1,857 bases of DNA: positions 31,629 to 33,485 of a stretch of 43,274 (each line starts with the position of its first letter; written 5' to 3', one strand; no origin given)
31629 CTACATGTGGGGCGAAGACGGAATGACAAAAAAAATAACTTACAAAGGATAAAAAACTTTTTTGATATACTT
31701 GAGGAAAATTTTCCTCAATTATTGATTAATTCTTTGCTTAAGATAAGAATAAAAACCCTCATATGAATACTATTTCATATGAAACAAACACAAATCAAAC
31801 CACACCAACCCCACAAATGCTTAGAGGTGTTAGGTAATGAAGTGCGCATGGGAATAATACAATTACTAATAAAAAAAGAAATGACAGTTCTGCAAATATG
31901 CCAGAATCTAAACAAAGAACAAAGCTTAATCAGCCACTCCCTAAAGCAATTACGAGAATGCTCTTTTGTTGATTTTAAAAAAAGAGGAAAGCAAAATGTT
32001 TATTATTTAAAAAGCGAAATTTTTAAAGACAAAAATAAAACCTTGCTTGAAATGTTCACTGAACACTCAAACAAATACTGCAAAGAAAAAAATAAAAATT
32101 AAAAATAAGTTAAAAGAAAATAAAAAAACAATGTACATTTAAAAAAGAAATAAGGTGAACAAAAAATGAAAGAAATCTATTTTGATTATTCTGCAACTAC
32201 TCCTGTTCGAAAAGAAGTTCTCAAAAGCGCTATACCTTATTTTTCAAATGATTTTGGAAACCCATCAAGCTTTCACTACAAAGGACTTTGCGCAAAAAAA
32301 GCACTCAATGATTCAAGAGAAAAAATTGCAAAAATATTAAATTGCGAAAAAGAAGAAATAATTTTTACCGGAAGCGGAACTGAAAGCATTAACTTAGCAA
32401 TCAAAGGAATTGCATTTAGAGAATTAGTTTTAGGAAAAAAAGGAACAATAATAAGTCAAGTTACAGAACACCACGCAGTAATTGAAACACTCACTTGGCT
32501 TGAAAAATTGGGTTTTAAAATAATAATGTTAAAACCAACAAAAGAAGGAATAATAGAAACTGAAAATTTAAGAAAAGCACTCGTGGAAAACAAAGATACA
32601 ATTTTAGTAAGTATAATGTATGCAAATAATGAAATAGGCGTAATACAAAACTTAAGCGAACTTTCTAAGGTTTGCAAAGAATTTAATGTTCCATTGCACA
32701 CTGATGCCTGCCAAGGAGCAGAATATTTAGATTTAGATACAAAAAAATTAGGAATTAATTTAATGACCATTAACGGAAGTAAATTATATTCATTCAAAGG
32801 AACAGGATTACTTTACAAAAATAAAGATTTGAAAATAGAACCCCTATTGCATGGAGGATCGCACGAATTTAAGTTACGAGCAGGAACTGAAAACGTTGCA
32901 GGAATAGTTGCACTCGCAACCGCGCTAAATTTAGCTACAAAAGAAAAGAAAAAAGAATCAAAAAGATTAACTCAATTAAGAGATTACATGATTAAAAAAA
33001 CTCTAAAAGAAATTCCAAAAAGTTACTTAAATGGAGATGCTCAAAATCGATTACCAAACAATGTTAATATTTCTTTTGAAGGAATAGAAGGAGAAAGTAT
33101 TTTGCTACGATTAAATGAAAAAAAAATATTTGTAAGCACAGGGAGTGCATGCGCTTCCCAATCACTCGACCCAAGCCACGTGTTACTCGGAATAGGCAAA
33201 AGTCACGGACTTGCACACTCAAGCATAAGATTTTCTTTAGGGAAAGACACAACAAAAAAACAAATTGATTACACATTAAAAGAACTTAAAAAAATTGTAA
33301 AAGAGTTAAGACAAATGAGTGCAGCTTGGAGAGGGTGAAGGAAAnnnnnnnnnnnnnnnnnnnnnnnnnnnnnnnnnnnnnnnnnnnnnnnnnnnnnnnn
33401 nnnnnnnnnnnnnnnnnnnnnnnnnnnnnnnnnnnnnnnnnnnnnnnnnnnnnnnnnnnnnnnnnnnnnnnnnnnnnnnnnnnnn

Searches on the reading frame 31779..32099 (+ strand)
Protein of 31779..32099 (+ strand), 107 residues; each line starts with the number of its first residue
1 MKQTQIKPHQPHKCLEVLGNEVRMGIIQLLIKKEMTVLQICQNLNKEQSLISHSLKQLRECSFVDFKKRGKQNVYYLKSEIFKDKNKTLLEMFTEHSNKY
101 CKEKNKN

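Call 29: search_protein_families(library=pfam, proteins=[window:31779-32099:+], max_evalue=0.001)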
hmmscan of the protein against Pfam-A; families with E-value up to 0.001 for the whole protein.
window:31779-32099:+ (107 aa): 3 families
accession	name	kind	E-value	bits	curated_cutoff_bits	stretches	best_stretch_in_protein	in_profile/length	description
PF01022.26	HTH_5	-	8.1e-11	42.1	22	1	21-64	2-45/47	Bacterial regulatory protein, arsR family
PF12840.13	HTH_20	-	8.9e-05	22.8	27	1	18-60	1-44/51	Helix-turn-helix domain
PF01978.25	TrmB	-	0.00091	19.5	25.6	0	28-76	16-63/68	Sugar-specific transcriptional regulator TrmB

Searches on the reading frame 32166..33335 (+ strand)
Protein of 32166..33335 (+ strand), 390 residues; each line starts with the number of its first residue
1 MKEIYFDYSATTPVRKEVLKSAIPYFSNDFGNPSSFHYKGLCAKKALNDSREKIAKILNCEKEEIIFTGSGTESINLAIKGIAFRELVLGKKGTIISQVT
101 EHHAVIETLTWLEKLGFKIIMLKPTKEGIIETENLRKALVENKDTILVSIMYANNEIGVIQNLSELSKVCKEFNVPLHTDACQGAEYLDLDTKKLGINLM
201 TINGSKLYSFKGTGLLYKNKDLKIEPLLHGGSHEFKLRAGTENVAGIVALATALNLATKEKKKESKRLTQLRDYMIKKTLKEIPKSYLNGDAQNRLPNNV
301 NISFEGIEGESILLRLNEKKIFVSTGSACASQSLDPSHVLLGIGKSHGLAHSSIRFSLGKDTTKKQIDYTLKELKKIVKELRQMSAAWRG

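Call 29: search_protein_families(library=pfam, proteins=[window:32166-33335:+], max_evalue=0.001)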
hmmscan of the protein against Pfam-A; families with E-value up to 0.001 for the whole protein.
window:32166-33335:+ (390 aa): 3 families
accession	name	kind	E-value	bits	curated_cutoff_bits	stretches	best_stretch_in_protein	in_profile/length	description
PF00266.25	Aminotran_5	-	5.4e-70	236.7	21.5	1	4-369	1-370/371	Aminotransferase class-V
PF01212.27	Beta_elim_lyase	-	3.6e-08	33.5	27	1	60-185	45-173/288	Beta-eliminating lyase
PF00282.25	Pyridoxal_deC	-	0.00017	20.9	27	1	115-184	165-238/375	Pyridoxal-dependent decarboxylase conserved domain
